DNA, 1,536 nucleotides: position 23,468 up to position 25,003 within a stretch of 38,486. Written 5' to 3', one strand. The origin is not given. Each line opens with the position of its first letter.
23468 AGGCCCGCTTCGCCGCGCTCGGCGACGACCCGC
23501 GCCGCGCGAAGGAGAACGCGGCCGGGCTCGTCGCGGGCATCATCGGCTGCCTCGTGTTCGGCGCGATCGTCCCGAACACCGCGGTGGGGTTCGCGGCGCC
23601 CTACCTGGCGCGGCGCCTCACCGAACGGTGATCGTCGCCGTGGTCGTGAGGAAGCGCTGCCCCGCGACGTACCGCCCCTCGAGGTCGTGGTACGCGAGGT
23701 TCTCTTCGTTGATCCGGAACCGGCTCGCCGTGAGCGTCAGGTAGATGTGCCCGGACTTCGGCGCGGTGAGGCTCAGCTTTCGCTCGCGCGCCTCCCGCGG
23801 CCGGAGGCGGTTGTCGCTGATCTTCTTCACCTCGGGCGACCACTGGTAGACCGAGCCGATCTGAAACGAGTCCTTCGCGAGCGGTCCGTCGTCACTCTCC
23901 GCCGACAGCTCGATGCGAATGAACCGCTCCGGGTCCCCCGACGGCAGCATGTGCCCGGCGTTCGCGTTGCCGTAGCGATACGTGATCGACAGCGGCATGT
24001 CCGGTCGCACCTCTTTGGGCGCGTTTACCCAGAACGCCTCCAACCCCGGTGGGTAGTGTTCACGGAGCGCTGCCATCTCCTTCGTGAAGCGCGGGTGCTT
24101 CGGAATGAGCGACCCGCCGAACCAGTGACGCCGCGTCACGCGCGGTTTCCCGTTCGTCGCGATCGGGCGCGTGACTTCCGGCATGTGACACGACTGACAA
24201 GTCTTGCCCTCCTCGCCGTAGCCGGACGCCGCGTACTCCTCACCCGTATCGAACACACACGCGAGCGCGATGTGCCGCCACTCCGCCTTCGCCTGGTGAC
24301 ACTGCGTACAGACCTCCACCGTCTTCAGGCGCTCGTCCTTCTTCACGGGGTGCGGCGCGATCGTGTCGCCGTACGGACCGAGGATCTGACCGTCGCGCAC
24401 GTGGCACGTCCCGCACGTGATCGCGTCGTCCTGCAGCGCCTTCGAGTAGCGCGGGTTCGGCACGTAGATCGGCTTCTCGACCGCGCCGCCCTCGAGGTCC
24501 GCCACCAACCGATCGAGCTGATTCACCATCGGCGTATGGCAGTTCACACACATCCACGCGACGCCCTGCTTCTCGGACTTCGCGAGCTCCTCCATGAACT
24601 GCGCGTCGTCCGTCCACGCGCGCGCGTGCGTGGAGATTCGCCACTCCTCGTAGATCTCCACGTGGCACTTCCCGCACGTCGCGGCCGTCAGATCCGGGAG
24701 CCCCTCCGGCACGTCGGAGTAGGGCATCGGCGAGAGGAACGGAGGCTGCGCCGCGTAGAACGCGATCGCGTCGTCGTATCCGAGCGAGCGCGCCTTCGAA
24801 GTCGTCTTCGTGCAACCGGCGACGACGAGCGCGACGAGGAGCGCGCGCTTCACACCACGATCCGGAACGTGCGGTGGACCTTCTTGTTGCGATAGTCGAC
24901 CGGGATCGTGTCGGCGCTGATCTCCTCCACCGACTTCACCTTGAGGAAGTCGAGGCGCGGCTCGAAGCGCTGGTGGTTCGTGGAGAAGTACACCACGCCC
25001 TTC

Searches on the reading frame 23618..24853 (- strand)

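Call 64: search_protein_families(library=pfam, proteins=[window:23618-24853:-], max_evalue=0.001)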
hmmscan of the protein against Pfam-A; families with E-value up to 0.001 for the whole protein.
window:23618-24853:- (411 aa): 4 families
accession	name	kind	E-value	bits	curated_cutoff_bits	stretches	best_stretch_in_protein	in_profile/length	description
PF22113.1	Mtrc-MtrF_II-IV_dom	-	7.5e-08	32.5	30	1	141-227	78-167/176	Outer membrane cytochrome MtrC/MtrF-like, domains II/IV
PF14522.11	Cytochrome_C7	-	4e-07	30.2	24.8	0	58-151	14-66/67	Cytochrome c7 and related cytochrome c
PF13435.11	Cytochrome_C554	-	9.9e-07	30.1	20.8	1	59-114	1-63/84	Cytochrome c554 and c-prime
PF09699.15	Paired_CXXCH_1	-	5.3e-05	23.3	20.6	0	147-190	9-40/41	Doubled CXXCH motif (Paired_CXXCH_1)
